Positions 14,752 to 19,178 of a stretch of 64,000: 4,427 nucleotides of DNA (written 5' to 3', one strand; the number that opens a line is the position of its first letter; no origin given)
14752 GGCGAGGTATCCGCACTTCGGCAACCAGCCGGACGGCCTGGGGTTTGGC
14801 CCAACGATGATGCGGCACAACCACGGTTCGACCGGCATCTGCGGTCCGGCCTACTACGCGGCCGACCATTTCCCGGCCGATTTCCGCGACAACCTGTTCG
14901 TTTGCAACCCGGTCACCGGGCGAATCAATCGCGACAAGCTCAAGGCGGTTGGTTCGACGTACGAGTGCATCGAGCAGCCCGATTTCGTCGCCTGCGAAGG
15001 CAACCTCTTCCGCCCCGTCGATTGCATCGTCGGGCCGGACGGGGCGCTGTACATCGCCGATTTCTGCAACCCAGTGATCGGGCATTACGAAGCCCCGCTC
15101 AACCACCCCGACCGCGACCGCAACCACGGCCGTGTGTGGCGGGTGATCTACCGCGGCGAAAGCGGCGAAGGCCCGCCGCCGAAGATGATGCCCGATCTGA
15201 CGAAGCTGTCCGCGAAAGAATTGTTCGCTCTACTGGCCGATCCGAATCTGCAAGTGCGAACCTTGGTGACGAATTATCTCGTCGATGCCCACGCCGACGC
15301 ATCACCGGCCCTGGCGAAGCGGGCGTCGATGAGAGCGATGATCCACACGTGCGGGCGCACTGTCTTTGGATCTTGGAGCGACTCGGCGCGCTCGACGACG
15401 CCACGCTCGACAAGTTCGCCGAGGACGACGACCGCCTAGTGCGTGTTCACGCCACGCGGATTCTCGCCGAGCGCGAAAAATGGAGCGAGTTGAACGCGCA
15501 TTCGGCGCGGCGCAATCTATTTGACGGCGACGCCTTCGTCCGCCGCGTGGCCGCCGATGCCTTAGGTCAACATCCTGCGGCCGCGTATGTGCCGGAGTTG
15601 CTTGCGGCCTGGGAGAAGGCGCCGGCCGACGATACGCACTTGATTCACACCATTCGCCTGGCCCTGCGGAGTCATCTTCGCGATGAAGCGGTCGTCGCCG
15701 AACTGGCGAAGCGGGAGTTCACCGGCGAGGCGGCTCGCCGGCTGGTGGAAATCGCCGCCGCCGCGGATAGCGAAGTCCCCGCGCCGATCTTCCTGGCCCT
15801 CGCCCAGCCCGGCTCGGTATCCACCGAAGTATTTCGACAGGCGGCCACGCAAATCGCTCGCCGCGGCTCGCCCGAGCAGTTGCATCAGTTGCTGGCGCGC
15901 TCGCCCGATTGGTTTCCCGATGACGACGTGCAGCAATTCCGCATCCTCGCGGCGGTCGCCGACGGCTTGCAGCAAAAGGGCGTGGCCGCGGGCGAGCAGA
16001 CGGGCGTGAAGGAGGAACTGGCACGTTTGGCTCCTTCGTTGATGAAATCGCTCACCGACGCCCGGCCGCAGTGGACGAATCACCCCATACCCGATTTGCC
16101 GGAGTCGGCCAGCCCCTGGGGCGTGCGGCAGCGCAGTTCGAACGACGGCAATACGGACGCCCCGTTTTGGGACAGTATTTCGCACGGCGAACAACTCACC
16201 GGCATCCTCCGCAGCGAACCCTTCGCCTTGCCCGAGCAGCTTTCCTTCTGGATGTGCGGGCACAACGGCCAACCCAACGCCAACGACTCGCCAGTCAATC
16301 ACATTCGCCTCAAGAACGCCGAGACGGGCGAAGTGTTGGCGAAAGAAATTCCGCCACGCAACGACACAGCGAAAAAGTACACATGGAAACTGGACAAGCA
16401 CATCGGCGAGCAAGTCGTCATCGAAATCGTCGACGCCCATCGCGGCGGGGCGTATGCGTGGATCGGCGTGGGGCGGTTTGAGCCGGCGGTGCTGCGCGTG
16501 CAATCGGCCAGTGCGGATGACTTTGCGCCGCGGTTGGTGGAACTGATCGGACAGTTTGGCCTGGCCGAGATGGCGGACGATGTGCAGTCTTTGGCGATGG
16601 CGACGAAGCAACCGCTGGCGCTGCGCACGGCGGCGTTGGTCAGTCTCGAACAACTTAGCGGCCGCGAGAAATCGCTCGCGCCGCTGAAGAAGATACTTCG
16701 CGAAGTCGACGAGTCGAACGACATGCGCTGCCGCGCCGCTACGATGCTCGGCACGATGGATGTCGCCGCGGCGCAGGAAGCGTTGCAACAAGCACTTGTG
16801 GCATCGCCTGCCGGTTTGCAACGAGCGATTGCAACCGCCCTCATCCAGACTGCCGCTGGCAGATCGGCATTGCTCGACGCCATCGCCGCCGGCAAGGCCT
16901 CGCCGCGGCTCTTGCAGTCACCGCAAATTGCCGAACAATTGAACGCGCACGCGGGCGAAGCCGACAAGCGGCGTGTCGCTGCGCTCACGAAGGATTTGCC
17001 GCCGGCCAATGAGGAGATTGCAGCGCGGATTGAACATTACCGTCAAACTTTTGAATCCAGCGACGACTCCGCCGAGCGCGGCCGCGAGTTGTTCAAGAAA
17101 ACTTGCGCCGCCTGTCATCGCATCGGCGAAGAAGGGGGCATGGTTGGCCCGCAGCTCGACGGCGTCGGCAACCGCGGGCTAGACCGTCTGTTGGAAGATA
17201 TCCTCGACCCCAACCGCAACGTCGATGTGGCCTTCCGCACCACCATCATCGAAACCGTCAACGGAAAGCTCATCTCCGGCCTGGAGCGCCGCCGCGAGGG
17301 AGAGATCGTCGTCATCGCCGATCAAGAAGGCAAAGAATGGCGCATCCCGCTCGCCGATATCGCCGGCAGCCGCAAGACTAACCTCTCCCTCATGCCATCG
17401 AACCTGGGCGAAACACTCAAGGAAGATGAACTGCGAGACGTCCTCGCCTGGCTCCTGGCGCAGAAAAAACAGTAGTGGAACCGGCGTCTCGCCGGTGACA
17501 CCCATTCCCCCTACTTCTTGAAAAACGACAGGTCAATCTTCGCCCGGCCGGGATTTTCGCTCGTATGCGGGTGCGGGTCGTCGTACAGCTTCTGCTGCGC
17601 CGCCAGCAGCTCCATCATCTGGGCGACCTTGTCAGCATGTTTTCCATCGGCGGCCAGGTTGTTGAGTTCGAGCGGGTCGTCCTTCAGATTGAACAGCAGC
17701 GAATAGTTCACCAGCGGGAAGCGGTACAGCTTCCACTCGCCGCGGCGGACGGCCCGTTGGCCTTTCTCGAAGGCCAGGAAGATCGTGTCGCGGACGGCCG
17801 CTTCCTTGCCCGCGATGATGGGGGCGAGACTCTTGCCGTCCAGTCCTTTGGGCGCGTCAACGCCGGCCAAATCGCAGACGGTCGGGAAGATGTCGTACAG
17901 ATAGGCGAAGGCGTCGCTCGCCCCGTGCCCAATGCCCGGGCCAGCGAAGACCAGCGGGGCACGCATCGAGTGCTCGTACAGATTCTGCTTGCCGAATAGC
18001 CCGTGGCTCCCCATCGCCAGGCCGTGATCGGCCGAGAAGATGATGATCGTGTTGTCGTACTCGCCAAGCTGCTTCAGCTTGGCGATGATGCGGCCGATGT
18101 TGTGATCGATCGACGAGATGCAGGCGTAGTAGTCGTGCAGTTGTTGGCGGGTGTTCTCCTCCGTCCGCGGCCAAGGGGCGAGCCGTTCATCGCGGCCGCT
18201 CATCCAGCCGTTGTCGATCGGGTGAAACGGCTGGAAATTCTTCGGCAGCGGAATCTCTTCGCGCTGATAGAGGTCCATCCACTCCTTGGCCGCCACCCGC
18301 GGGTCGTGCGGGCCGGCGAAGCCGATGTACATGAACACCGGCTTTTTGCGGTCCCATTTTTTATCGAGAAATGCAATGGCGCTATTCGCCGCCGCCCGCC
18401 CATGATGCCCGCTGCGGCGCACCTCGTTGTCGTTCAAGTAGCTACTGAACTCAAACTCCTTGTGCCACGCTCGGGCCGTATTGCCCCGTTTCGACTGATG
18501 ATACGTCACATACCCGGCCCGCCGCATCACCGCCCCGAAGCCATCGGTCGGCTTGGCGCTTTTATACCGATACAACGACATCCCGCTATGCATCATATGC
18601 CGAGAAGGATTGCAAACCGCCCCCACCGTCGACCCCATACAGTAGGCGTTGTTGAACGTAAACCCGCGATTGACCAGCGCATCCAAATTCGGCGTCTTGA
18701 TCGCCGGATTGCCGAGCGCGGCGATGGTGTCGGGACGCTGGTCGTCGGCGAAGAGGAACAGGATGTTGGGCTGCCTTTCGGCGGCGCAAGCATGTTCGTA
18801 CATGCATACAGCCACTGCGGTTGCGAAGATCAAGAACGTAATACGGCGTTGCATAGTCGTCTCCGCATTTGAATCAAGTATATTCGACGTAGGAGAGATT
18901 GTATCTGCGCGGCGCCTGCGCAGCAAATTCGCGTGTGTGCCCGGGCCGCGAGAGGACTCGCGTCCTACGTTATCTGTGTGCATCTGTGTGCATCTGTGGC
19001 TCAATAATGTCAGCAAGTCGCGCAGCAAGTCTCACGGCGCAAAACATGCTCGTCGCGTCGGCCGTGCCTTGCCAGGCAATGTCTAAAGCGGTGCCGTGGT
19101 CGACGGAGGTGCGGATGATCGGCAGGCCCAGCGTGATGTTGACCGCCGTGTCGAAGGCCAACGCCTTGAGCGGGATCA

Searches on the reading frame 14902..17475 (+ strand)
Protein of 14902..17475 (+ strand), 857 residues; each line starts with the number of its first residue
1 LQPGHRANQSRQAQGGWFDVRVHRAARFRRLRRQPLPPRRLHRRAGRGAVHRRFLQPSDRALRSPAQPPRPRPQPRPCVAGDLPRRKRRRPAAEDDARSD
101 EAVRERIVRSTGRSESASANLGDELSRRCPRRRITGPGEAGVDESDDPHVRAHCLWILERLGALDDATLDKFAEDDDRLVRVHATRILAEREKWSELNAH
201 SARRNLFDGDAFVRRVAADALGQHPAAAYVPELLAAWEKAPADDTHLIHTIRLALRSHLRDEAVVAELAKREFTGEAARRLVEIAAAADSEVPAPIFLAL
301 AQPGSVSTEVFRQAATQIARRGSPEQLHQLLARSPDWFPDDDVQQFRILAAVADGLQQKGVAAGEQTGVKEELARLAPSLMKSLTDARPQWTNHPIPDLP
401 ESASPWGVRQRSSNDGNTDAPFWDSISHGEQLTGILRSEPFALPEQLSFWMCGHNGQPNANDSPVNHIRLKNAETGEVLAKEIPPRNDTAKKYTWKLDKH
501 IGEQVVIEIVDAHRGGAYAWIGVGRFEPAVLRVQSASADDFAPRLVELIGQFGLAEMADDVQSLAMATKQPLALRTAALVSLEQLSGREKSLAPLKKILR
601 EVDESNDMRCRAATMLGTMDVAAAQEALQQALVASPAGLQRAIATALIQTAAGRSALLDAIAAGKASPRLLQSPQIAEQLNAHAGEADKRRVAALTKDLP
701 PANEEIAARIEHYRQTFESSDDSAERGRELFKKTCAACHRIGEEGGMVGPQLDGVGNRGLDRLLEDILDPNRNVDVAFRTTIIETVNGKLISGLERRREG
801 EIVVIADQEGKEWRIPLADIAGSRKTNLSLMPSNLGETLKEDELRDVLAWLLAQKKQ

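Call 50: search_protein_families(library=pfam, proteins=[window:14902-17475:+], max_evalue=0.001)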
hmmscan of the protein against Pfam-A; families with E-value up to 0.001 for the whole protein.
window:14902-17475:+ (857 aa): 3 families
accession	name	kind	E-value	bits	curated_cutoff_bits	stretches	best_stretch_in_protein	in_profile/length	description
PF00034.26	Cytochrom_C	-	9.9e-09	36.8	21.3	1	724-770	1-48/90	Cytochrome c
PF13646.12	HEAT_2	-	5.3e-07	30.3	27.7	0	593-650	2-58/88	HEAT repeats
PF13442.11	Cytochrome_CBB3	-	6.2e-07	30.1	27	1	723-756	2-31/68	Cytochrome C oxidase, cbb3-type, subunit III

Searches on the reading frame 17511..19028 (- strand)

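Call 50: search_protein_families(library=pfam, proteins=[window:17511-19028:-], max_evalue=0.001)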
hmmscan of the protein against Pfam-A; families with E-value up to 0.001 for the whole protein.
window:17511-19028:- (505 aa): 4 families
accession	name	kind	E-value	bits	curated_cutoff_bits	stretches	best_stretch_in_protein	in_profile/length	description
PF00884.28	Sulfatase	-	2.7e-44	152.1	25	1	87-390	1-301/301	Sulfatase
PF16347.10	SGSH_C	-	1.7e-18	67.7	29.3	1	340-479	1-152/154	N-sulphoglucosamine sulphohydrolase, C-terminal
PF01663.27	Phosphodiest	-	2.5e-05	24.5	23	0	304-340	188-224/342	Type I phosphodiesterase / nucleotide pyrophosphatase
PF02995.22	DUF229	-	3.4e-05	23.2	25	1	295-343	301-349/496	Protein of unknown function (DUF229)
